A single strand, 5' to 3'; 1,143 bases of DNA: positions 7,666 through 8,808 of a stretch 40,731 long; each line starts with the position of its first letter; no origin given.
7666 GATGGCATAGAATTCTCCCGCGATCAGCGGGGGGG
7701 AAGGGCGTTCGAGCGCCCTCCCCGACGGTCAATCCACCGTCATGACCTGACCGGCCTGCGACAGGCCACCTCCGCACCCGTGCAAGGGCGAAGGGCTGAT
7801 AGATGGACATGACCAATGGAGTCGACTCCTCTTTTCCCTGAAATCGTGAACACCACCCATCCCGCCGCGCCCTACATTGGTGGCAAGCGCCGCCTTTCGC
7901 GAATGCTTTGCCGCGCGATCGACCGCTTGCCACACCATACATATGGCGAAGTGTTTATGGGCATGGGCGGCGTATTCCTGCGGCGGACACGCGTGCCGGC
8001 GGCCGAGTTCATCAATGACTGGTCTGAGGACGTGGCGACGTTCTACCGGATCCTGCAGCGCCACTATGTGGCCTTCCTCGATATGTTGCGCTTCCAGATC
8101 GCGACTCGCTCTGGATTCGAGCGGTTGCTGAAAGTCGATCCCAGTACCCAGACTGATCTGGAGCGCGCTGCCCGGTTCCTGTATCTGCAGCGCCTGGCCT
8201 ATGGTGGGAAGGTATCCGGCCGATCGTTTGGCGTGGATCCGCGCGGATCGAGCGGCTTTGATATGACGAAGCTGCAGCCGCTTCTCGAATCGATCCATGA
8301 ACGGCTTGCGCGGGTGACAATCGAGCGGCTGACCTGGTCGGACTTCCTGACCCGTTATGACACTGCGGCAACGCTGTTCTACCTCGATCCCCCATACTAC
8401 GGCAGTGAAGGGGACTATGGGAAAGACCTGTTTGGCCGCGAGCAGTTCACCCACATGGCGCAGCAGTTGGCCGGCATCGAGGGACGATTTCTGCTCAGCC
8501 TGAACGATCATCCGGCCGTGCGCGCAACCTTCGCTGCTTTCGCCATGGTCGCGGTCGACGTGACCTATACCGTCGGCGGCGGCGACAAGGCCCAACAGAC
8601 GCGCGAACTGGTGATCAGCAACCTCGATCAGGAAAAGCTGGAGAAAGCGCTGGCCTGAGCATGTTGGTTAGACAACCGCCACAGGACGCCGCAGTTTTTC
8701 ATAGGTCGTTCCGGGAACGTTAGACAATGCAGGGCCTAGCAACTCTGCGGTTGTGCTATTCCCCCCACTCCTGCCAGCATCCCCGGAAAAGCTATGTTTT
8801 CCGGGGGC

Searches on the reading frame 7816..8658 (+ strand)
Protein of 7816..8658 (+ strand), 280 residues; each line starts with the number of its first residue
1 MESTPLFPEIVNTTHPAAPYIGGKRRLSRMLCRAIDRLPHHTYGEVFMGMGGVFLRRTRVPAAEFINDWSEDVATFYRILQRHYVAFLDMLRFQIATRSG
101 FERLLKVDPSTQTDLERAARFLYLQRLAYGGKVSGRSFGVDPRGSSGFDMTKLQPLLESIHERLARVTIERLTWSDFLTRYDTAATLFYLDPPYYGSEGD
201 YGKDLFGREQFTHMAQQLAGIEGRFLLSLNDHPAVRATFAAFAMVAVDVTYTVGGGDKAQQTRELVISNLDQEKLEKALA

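Call 115: find_encoding_contigs(protein=window:7816-8658:+, flank=10000, max_places=1)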
Protein window:7816-8658:+ (280 aa): 16 contigs read that carry it; 1 place shown.
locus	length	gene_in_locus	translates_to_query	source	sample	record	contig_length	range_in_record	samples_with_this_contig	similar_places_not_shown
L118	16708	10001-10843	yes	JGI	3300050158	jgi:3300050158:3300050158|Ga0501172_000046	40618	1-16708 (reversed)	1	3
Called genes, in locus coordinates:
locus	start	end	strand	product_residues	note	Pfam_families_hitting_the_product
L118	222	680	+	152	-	-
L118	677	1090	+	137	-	-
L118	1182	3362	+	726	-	PF06791:TMP_2 (weak)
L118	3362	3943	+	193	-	-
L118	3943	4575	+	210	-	-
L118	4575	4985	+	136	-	PF22262:DUF6950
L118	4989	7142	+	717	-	PF13550:Phage-tail_3 (weak)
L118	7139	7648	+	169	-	-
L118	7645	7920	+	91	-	-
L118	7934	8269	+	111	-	-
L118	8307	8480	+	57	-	-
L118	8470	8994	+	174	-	PF00959:Phage_lysozyme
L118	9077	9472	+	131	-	-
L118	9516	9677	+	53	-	-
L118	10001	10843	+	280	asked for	PF02086:MethyltransfD12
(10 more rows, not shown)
